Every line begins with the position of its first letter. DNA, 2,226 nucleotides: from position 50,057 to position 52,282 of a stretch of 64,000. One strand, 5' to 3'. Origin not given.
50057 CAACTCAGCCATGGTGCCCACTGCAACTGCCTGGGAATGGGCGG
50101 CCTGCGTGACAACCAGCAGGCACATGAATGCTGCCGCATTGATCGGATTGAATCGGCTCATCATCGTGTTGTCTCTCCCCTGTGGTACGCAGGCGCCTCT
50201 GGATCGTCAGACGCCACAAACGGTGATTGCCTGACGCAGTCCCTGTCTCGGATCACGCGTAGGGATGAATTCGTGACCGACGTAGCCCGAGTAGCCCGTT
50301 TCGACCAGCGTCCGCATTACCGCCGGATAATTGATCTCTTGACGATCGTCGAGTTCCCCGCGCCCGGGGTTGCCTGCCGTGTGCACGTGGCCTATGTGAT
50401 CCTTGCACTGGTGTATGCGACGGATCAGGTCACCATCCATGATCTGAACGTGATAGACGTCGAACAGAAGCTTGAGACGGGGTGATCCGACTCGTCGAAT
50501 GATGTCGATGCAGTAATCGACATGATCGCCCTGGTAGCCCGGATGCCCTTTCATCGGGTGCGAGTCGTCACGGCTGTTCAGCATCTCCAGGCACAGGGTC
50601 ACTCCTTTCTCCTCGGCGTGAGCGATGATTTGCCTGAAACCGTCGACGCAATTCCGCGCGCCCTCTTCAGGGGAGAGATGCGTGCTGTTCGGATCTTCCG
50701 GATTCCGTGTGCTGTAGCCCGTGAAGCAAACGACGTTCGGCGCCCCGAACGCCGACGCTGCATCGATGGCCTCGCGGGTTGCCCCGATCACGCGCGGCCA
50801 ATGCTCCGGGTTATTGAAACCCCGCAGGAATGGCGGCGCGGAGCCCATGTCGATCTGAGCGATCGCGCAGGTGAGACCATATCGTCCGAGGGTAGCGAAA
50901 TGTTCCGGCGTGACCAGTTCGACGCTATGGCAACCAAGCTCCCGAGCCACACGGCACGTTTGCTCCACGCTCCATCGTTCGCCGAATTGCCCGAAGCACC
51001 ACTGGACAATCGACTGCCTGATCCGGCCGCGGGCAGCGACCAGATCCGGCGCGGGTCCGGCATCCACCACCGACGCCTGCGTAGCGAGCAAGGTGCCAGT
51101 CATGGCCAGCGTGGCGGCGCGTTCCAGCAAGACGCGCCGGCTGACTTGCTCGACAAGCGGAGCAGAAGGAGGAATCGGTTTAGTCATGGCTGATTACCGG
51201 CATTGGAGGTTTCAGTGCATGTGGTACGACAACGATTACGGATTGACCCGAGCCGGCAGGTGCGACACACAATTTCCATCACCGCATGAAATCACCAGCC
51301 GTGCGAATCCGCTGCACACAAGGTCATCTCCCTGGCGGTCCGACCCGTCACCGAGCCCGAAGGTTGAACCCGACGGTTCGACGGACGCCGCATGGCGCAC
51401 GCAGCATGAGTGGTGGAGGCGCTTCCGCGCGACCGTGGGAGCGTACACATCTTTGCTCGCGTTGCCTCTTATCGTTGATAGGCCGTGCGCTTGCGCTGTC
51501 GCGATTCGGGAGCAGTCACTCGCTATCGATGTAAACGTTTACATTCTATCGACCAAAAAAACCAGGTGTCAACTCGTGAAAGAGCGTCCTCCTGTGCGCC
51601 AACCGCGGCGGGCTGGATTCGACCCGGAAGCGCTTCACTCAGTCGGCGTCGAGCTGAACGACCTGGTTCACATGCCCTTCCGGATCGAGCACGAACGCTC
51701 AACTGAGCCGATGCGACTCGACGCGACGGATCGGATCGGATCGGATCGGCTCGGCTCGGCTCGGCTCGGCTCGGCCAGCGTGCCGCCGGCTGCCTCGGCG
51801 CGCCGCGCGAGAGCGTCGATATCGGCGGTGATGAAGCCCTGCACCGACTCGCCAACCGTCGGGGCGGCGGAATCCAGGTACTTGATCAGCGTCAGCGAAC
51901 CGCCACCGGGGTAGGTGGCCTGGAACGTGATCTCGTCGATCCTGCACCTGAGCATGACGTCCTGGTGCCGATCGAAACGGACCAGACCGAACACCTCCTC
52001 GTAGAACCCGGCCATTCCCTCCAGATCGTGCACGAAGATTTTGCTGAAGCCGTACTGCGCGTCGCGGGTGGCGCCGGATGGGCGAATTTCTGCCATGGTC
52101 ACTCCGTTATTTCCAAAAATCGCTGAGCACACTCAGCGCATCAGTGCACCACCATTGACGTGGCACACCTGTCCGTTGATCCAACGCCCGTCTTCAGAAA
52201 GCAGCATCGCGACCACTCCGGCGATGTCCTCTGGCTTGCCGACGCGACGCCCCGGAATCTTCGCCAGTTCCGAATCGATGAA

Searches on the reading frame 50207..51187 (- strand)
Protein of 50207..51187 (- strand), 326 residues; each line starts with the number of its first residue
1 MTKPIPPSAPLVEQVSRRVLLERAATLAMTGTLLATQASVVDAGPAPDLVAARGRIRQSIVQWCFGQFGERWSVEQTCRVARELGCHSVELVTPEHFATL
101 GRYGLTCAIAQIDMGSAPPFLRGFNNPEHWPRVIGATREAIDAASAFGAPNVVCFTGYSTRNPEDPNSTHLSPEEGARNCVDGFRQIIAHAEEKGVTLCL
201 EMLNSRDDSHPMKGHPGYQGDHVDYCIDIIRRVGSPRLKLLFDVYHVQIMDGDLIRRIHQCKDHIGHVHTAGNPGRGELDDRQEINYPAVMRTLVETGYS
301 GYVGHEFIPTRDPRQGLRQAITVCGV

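Call 16: search_protein_families(library=pfam, proteins=[window:50207-51187:-], max_evalue=0.01)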
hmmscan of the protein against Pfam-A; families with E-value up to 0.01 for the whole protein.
window:50207-51187:- (326 aa): 1 family
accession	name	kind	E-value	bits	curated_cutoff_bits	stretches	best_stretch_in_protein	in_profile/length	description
PF01261.30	AP_endonuc_2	-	9.9e-32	111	31.1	1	80-321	3-243/249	Xylose isomerase-like TIM barrel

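Call 44: search_solved_structures(query=window:50207-51187:-, max_evalue=0.001)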
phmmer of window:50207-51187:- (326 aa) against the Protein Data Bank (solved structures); distinct sequences matched with E-value up to 0.001: 15.
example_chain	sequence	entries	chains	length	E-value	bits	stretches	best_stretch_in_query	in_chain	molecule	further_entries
3ngf_A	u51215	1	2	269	6.3e-18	68.1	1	180-317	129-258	AP endonuclease, family 2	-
1k77_A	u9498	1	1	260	4.1e-11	45.7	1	225-317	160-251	Hypothetical protein ygbM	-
7x7w_A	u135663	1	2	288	4e-08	35.9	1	172-303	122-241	D-PSICOSE 3-EPIMERASE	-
6wn6_A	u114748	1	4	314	4.2e-06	29.2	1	235-321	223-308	3-keto-D-glucoside 4-epimerase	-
3vnk_A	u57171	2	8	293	6.6e-06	28.6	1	179-305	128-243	Xylose isomerase domain protein TIM barrel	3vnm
3vni_A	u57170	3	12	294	6.6e-06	28.6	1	179-305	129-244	Xylose isomerase domain protein TIM barrel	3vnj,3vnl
7e9w_A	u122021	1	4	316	7.8e-06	28.4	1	179-305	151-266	D-psicose 3-epimerase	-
8xix_A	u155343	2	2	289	3e-05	26.4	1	176-308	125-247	D-tagatose 3-epimerase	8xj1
8xiv_A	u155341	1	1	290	3.1e-05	26.4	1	176-308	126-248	D-tagatose 3-epimerase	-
2zvr_A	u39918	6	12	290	8.3e-05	25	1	222-310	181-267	Uncharacterized protein TM_0416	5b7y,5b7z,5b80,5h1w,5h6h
7cj4_A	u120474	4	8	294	0.00055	22.3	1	174-307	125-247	Epimerase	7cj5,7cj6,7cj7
2hk0_A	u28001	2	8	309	0.00057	22.2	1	180-298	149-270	D-PSICOSE 3-EPIMERASE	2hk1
7cj8_A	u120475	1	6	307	0.00061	22.1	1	174-307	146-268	Epimerase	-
7cj9_A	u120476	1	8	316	0.00065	22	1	174-307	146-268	Epimerase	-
4q7i_A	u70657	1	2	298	0.00086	21.7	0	140-304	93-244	D-tagatose 3-epimerase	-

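Call 45: search_protein_families(library=ncbifam, proteins=[window:50207-51187:-], max_evalue=0.00001)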
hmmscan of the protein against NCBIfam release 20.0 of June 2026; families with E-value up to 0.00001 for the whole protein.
window:50207-51187:- (326 aa): 6 families
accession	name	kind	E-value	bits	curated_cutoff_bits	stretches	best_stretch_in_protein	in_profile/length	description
TIGR03234.1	OH-pyruv-isom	equivalog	2.9e-31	108.7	353.45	1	138-318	87-251/254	hydroxypyruvate isomerase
NF043033.1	OxoTetrIsom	equivalog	1.1e-30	107.2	325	1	135-318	85-248/251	2-oxo-tetronate isomerase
NF007444.0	PRK09997.1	equivalog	4e-18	65.8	465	1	171-318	113-252/258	hydroxypyruvate isomerase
NF041099.2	keto_glucon_epim_IolO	equivalog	9.6e-14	51.3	300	1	171-321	121-261/269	5-keto-L-gluconate epimerase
NF007441.0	PRK09989.1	equivalog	1.6e-12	47.8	412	1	224-317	159-251/258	HPr family phosphocarrier protein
NF051856.1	PsicseEpim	equivalog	3e-11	43.7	300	1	172-306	121-244/287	D-psicose 3-epimerase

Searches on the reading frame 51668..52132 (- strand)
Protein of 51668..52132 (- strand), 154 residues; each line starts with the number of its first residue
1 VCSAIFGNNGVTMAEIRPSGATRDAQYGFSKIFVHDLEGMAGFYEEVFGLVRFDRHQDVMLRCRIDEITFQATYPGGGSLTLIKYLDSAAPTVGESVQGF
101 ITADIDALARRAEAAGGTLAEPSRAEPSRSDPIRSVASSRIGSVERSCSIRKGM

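Call 16: search_protein_families(library=pfam, proteins=[window:51668-52132:-], max_evalue=0.01)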
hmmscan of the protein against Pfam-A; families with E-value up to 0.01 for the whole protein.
window:51668-52132:- (154 aa): 1 family
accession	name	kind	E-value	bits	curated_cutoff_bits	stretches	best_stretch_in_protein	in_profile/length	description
PF00903.31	Glyoxalase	-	2.7e-06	28.2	20.6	1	32-122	7-98/121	Glyoxalase/Bleomycin resistance protein/Dioxygenase superfamily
